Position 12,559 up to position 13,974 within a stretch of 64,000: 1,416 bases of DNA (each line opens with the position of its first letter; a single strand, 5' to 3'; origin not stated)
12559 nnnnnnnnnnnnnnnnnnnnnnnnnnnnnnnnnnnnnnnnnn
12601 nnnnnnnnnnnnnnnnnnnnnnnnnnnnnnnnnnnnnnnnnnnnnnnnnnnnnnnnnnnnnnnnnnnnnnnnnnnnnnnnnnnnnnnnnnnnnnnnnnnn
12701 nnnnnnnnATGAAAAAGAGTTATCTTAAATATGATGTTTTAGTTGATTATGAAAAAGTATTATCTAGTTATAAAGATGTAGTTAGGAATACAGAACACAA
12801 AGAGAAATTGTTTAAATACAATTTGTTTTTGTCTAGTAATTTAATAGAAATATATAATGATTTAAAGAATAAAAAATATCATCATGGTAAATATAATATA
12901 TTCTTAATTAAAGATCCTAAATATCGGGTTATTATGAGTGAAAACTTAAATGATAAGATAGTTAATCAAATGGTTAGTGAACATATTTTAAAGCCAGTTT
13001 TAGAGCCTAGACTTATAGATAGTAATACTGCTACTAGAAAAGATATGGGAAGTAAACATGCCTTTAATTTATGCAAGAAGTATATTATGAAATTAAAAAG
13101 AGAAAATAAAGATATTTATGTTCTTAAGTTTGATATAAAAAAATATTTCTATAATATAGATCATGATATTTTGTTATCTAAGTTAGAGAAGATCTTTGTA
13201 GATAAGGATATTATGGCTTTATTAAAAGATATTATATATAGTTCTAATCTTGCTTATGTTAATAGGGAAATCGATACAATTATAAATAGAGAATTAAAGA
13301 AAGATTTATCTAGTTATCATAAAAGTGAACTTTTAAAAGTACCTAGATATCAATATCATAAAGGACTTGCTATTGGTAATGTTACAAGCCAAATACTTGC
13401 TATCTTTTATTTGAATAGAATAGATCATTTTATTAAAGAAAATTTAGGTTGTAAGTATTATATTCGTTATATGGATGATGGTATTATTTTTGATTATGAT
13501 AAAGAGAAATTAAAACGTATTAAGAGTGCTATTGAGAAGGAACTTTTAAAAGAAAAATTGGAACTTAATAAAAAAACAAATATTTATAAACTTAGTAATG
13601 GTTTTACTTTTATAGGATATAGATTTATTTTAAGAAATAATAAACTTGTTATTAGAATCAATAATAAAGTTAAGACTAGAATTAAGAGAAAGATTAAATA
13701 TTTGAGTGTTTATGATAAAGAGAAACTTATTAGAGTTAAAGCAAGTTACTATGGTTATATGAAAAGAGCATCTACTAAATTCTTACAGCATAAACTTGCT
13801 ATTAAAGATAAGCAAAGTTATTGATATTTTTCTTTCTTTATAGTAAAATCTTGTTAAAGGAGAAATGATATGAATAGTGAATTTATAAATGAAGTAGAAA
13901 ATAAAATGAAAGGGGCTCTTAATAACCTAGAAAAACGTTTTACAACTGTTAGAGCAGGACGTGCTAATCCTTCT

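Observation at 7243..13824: Diversity-generating retroelement: adenine-specific TR/VR pair plus Avd and a DGR-type reverse transcriptase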

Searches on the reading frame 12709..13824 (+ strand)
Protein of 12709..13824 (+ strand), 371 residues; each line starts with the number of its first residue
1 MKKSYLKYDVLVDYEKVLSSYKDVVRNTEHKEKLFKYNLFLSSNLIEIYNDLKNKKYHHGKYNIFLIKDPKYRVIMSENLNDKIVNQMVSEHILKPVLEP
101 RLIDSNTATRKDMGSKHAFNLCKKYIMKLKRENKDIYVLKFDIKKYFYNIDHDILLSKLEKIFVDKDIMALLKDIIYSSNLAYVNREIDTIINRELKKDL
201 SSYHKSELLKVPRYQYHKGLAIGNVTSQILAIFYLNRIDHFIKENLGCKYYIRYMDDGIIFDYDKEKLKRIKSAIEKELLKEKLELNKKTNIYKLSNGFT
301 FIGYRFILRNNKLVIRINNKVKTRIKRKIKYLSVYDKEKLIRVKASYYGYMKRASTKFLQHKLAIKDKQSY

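Call 5: search_protein_families(library=pfam, proteins=[window:12709-13824:+], max_evalue=0.01)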
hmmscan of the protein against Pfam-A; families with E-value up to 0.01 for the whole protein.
window:12709-13824:+ (371 aa): 1 family
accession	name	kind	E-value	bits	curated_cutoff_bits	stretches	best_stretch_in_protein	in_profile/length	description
PF00078.32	RVT_1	-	7e-20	72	29.6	1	69-305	5-204/205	Reverse transcriptase (RNA-dependent DNA polymerase)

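Call 6: search_protein_families(library=ncbifam, proteins=[window:12709-13824:+], max_evalue=0.01)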
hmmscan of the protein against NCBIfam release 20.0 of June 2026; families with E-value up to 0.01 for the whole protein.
window:12709-13824:+ (371 aa): 2 families
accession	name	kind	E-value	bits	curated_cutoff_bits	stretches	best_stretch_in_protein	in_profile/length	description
TIGR04416.1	group_II_RT_mat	equivalog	5.1e-29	101.5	300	2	214-333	174-299/353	group II intron reverse transcriptase/maturase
NF041747.1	Drt3a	equivalog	5.5e-16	58.9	200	1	126-335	101-299/412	antiviral reverse transcriptase Drt3a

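Call 12: find_related_loci(query=window:12709-13824:+, collection=genome_contigs, flank=10000)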
Query window:12709-13824:+ (371 aa) in genome_contigs; peptide patterns used: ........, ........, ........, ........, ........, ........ (x = any residue, [..] = any of these).
163 stretches matched a pattern; 49 encode a relative of the query (tblastn E <= 1e-3); 48 distinct loci.
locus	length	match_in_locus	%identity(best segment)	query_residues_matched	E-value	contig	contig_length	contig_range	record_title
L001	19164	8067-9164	82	1-366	0e+0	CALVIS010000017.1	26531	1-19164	MAG: uncultured Bacilli bacterium isolate BRZ_FH__bin24 genome assembly, contig: BRZ_FH__NODE_1862_length_26531_cov_17.7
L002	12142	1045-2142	82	1-366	0e+0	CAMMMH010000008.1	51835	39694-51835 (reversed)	MAG: uncultured Tenericutes bacterium isolate ERR4968579_bin.33_MetaWRAP_v1.1_MAG genome assembly, contig: NODE_372_leng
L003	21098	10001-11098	82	1-366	0e+0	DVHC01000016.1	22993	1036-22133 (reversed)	MAG TPA_asm: Candidatus Onthousia excrementipullorum isolate CHK184-20233 CHK184__C43170_L22993_ERR3414579, whole genome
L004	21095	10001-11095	82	1-365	0e+0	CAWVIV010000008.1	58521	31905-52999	MAG: uncultured Bacilli bacterium isolate metabat2_pooled_metaflye.372 MAG genome assembly, contig: contig_31827, whole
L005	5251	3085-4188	81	1-368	0e+0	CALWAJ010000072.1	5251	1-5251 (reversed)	MAG: uncultured Bacilli bacterium isolate BRZ_GV__bin40 genome assembly, contig: BRZ_GV__NODE_12337_length_5251_cov_7.30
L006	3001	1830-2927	81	1-366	0e+0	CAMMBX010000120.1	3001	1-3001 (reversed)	MAG: uncultured Tenericutes bacterium isolate ERR4304505_bin.69_MetaWRAP_v1.1_MAG genome assembly, contig: NODE_41070_le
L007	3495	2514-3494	89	1-327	0e+0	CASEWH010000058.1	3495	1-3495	uncultured bacterium isolate SI.A20.metabat-bins.119 genome assembly, contig: SI.A20.metabat-bins.119.fa_k141_228994, wh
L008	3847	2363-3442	72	1-360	9e-177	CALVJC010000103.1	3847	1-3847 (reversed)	MAG: uncultured Bacilli bacterium isolate E01__bin10 genome assembly, contig: E01__k127_5977973, whole genome shotgun se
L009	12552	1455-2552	83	1-366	0e+0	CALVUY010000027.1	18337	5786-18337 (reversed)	MAG: uncultured Bacilli bacterium isolate BRZ_EQ__bin120 genome assembly, contig: BRZ_EQ__NODE_4744_length_18337_cov_9.6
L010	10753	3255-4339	79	1-361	1e-139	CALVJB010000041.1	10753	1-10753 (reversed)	MAG: uncultured Bacilli bacterium isolate BRZ_PQ__bin74 genome assembly, contig: BRZ_PQ__NODE_7545_length_10753_cov_41.2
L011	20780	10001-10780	81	1-260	3e-134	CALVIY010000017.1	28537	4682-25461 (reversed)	MAG: uncultured Bacilli bacterium isolate BRZ_N__bin132 genome assembly, contig: BRZ_N__NODE_3778_length_28537_cov_28.29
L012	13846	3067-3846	79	1-260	8e-133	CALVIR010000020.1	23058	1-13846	MAG: uncultured Bacilli bacterium isolate BRZ_HM__bin47 genome assembly, contig: BRZ_HM__NODE_2131_length_23058_cov_9.95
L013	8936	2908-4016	82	1-370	2e-132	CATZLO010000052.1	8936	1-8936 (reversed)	MAG TPA_asm: uncultured Bacilli bacterium isolate ERR9578272_bin.30_MetaWRAP_v1.3_MAG genome assembly, contig: ERZ185339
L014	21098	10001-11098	82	1-366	0e+0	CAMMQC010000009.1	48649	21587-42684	MAG: uncultured Tenericutes bacterium isolate ERR4836964_bin.35_MetaWRAP_v1.1_MAG genome assembly, contig: NODE_743_leng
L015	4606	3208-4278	84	1-361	9e-153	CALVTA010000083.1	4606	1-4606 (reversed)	MAG: uncultured Bacilli bacterium isolate BRZ_ES__bin111 genome assembly, contig: BRZ_ES__NODE_20663_length_4606_cov_17.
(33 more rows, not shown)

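Call 28: search_solved_structures(query=window:12709-13824:+, max_evalue=0.001, show_alignments=1)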
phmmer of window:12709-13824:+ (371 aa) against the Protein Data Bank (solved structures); distinct sequences matched with E-value up to 0.001: 7.
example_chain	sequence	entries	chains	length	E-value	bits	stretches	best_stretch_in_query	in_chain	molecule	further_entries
8ub7_A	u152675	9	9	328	1.5e-24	90.4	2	208-357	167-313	Reverse transcriptase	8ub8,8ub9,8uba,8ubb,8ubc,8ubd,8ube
6ar1_A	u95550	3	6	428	1.8e-09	40.9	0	81-176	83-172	GsI-IIC RT | Trt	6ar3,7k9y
6me0_C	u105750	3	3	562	4.5e-09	39.6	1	210-329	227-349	Maturase reverse transcriptase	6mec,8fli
7uim_D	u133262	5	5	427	2.1e-07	34.1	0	39-179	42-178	Group II intron reverse transcriptase/maturase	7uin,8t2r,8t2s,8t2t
5hhl_A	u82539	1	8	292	7e-07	32.4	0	39-179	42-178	Retron-type reverse transcriptase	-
5hhj_A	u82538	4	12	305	3.7e-06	30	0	37-179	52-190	Retron-type reverse transcriptase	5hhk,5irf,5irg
7kft_D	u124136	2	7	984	3.8e-06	29.9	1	218-306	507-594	Cas6-RT-Cas1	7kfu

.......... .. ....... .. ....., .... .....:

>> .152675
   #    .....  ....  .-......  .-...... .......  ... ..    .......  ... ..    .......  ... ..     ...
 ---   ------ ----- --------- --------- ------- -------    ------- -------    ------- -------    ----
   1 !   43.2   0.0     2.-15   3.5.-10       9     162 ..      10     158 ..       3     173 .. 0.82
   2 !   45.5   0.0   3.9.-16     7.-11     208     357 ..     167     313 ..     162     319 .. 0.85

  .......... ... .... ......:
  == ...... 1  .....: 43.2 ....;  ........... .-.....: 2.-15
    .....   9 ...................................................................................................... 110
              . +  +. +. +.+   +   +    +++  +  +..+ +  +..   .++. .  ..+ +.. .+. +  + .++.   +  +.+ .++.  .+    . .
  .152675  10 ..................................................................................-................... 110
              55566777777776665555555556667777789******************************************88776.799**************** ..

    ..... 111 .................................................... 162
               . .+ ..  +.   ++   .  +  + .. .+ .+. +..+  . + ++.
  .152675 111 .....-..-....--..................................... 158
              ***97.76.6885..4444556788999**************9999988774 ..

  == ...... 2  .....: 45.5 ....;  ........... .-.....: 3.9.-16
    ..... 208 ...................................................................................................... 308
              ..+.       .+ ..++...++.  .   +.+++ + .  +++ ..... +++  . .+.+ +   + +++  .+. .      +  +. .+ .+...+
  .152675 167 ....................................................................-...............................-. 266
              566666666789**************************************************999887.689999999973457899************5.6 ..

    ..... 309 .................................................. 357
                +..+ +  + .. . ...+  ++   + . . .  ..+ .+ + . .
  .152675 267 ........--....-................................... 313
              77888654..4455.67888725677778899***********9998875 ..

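Call 69: list_cluster_members(proteins=[P0001, window:12709-13821:+, window:12369-12725:+, window:12038-12373:+, window:9712-10527:+])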
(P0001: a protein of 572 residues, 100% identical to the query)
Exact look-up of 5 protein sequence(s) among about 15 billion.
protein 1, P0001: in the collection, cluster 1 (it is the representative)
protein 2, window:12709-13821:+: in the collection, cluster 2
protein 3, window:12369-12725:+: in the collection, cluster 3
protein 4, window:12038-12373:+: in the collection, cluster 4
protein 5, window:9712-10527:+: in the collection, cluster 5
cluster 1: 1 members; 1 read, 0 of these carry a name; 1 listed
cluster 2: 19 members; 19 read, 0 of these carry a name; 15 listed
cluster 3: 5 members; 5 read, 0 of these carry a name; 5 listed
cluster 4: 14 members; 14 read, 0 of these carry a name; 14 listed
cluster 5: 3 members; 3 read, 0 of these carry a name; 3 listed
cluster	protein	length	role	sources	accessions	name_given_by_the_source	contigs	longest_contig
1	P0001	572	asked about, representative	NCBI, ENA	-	-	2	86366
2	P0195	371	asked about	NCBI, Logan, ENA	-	-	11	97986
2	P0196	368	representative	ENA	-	-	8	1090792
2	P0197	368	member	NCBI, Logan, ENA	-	-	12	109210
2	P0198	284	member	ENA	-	-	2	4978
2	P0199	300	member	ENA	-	-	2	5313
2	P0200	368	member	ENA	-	-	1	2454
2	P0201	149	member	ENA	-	-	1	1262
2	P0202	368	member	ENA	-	-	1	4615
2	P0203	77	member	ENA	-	-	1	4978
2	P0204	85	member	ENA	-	-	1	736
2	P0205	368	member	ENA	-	-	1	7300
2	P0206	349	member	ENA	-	-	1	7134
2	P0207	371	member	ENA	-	-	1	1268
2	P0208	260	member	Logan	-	-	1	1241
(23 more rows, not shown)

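Call 92: find_related_loci(query=window:12709-13824:+, collection=viral_contigs, flank=6000)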
Query window:12709-13824:+ (371 aa) in viral_contigs; peptide patterns used: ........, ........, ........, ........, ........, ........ (x = any residue, [..] = any of these).
20 stretches matched a pattern; 2 encode a relative of the query (tblastn E <= 1e-3); 2 distinct loci.
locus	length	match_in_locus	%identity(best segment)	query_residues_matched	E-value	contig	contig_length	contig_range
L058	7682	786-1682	26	2-332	5e-29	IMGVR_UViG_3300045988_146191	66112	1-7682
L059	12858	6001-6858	27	8-328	2e-27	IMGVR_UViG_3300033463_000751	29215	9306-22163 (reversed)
